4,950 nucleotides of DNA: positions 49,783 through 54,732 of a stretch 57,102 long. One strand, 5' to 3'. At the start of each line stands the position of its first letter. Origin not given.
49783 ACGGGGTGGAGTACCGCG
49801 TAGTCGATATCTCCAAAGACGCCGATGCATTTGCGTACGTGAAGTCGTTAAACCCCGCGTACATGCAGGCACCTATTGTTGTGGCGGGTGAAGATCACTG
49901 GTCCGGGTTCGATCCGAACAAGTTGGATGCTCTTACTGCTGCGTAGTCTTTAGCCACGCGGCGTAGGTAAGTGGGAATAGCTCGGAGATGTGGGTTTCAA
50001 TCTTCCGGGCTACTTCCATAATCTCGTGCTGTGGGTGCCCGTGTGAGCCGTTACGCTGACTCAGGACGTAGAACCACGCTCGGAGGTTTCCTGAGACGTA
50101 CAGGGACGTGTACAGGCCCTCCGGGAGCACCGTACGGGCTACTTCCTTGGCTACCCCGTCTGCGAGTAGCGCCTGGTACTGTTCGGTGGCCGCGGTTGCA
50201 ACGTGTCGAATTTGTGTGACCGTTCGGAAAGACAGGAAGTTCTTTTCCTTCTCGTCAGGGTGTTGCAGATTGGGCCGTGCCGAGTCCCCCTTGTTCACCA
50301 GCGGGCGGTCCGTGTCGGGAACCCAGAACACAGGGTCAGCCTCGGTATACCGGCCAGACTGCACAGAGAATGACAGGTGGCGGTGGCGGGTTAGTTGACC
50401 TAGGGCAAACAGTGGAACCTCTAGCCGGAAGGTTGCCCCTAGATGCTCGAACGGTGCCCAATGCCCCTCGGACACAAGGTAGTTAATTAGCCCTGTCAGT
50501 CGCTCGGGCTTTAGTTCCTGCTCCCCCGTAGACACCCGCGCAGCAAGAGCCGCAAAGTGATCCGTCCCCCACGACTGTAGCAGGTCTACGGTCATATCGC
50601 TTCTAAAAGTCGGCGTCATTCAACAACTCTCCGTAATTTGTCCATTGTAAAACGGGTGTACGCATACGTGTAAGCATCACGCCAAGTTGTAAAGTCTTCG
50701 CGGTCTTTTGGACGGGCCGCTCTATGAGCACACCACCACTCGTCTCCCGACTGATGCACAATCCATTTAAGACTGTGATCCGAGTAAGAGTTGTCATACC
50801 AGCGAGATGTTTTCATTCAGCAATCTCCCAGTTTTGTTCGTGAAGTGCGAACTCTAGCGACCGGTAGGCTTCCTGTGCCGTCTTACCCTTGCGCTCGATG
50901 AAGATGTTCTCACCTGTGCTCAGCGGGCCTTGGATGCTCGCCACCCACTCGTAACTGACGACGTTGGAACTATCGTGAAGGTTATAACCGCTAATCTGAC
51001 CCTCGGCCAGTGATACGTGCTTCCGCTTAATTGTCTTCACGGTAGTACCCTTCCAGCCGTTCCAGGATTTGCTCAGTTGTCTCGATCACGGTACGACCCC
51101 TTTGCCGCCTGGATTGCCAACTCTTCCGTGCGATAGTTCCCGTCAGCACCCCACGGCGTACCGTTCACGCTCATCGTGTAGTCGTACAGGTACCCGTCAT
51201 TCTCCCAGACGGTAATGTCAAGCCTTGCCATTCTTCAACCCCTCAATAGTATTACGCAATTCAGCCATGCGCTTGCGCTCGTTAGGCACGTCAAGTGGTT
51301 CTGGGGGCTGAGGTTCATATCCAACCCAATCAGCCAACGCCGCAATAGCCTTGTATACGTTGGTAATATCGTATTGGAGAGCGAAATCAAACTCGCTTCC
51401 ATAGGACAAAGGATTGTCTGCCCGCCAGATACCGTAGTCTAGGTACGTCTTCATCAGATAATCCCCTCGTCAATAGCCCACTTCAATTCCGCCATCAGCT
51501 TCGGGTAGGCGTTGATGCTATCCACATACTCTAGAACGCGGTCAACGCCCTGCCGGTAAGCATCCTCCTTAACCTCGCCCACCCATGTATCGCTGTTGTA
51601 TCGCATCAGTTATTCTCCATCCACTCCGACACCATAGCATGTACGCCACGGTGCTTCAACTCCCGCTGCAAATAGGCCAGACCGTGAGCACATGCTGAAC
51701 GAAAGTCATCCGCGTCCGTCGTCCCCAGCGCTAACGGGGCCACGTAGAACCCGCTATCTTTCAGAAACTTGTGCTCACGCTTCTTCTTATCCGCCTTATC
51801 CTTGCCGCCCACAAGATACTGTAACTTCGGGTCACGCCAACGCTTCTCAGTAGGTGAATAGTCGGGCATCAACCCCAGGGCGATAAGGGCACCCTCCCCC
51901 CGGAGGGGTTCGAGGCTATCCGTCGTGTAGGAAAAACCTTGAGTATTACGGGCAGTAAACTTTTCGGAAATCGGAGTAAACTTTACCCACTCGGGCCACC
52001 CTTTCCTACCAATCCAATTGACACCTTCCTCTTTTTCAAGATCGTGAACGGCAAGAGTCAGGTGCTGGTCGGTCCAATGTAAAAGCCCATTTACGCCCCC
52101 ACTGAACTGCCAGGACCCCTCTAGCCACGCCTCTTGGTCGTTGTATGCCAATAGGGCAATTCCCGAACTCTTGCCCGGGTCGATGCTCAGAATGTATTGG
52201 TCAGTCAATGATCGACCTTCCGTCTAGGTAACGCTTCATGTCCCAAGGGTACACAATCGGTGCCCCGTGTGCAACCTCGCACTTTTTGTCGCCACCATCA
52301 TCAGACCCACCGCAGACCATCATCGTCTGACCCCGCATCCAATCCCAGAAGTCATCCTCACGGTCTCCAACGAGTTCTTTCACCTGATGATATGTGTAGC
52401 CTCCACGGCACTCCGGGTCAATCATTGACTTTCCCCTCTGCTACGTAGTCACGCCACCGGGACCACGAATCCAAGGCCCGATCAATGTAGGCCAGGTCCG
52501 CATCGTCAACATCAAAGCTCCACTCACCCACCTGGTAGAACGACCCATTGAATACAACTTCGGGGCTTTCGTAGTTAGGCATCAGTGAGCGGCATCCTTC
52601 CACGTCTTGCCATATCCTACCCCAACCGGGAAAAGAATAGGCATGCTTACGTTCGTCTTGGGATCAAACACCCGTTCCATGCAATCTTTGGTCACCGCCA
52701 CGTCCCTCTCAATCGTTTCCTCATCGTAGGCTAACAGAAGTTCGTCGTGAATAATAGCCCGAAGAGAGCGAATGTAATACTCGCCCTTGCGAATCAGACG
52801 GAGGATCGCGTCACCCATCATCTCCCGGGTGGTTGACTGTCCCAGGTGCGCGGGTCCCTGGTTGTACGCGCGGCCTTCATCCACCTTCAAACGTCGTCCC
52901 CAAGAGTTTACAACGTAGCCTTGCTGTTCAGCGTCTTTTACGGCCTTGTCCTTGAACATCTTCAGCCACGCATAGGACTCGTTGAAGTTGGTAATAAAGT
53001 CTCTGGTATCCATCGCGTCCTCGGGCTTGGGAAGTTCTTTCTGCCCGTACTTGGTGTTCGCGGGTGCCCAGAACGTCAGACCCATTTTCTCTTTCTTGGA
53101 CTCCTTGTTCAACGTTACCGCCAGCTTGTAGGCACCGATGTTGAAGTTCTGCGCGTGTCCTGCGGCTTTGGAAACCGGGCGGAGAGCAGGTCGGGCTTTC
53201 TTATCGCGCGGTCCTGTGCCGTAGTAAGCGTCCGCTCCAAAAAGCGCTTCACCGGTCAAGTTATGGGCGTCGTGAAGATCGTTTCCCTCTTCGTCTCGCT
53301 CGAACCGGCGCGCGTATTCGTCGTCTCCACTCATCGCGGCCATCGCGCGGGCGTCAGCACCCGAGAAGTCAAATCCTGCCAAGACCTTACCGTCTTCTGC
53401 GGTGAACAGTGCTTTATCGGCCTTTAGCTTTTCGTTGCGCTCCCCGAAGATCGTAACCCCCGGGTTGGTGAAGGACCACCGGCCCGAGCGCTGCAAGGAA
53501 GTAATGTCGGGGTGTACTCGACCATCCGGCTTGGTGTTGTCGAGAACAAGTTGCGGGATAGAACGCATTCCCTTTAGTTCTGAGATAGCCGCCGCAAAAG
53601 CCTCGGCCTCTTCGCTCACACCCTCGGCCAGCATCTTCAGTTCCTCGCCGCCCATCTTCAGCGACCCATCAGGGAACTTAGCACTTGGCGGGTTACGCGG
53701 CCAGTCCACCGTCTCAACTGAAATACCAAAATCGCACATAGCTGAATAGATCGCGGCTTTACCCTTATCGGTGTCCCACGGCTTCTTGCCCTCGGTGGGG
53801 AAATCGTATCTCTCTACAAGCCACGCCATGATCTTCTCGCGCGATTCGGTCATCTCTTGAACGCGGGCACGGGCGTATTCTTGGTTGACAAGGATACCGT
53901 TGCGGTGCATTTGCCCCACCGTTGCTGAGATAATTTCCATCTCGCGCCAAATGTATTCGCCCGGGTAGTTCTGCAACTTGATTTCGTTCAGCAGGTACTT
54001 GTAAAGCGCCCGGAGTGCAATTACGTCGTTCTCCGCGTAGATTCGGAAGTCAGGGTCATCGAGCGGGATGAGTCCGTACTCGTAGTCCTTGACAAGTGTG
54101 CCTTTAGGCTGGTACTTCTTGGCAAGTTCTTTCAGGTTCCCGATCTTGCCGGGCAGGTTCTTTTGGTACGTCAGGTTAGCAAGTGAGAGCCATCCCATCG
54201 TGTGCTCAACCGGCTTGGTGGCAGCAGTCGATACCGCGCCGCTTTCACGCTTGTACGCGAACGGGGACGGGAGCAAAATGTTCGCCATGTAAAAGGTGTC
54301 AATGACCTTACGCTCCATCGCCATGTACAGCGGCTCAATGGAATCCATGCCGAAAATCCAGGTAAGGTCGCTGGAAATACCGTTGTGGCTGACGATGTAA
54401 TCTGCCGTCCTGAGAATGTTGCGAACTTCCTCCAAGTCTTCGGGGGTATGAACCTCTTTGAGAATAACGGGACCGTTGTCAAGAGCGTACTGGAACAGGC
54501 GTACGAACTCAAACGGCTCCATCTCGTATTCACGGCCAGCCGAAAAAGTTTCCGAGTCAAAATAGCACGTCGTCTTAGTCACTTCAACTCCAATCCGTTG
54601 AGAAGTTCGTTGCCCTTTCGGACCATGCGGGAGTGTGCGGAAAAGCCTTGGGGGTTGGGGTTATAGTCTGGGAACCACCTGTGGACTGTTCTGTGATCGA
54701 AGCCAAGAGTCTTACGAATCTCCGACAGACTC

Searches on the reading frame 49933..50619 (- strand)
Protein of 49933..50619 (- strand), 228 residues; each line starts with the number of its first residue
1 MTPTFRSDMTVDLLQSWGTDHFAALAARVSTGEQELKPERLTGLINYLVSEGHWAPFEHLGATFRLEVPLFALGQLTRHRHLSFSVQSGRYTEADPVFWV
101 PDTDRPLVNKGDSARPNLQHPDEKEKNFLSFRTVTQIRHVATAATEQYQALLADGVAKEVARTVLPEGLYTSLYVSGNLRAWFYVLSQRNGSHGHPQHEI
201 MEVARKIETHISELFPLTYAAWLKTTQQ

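Call 24: search_protein_families(library=pfam, max_evalue=0.01, proteins=[window:49933-50619:-])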
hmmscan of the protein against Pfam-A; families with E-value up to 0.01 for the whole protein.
window:49933-50619:- (228 aa): 1 family
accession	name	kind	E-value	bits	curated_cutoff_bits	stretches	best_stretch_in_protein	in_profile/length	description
PF02511.20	Thy1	-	3.2e-45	154.7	24.8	1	13-216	2-190/191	Thymidylate synthase complementing protein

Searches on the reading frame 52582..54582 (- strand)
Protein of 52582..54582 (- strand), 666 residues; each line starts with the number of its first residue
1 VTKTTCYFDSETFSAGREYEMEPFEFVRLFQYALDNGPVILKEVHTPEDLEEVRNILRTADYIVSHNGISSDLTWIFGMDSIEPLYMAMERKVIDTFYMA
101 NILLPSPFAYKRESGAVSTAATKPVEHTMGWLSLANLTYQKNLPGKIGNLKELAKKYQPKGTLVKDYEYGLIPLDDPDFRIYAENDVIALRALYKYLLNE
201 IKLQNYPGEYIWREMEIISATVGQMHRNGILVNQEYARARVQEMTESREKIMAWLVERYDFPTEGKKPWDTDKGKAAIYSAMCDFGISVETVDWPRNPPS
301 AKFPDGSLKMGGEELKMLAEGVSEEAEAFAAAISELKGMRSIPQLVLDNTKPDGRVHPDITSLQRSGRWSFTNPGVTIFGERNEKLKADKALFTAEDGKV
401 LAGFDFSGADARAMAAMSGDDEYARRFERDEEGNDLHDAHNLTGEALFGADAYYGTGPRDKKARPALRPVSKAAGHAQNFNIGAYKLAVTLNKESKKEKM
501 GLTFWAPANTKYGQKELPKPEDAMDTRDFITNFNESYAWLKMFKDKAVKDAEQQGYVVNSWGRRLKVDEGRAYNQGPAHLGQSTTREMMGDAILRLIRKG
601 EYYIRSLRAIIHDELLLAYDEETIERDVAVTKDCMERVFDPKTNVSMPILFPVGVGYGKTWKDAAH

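Call 24: search_protein_families(library=pfam, max_evalue=0.01, proteins=[window:52582-54582:-])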
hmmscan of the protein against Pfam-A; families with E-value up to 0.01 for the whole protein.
window:52582-54582:- (666 aa): 1 family
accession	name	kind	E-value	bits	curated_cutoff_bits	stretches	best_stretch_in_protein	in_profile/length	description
PF00476.26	DNA_pol_A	-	2.2e-21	76.7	34.3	2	525-663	236-381/381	DNA polymerase family A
